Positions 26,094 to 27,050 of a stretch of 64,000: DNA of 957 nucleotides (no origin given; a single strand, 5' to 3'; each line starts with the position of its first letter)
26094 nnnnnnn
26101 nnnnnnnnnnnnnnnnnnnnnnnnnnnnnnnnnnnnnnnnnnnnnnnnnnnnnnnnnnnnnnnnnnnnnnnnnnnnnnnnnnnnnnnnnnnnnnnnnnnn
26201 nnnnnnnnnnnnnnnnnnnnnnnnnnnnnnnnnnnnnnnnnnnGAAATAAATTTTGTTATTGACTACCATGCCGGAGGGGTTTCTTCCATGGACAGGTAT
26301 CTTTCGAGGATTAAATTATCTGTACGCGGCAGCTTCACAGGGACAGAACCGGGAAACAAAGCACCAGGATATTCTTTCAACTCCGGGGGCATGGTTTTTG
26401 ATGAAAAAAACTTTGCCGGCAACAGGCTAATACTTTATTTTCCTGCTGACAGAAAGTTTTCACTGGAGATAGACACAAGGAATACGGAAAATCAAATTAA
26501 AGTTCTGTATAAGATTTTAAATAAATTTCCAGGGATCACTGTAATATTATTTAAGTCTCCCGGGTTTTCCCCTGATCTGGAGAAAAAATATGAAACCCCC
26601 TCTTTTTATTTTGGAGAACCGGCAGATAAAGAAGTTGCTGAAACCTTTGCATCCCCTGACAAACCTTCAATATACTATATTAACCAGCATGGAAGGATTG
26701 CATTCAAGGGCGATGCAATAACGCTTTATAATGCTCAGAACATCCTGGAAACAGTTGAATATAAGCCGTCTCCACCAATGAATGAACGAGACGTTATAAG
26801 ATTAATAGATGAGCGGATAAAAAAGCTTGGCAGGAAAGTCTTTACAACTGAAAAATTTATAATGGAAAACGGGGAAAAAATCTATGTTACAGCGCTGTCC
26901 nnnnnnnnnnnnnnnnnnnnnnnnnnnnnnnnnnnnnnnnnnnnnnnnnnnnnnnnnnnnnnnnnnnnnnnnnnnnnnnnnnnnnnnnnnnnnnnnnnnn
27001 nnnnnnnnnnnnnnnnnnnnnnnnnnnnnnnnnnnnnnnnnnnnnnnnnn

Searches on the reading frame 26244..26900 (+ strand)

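Call 45: search_protein_families(library=pfam, proteins=[window:26244-26900:+], max_evalue=10)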
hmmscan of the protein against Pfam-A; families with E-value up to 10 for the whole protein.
window:26244-26900:+ (219 aa): 1 family
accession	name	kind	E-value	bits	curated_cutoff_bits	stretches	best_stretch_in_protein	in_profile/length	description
PF17956.6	NAPRTase_C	-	0.14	13.1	23.3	1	150-208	12-68/111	Nicotinate phosphoribosyltransferase C-terminal domain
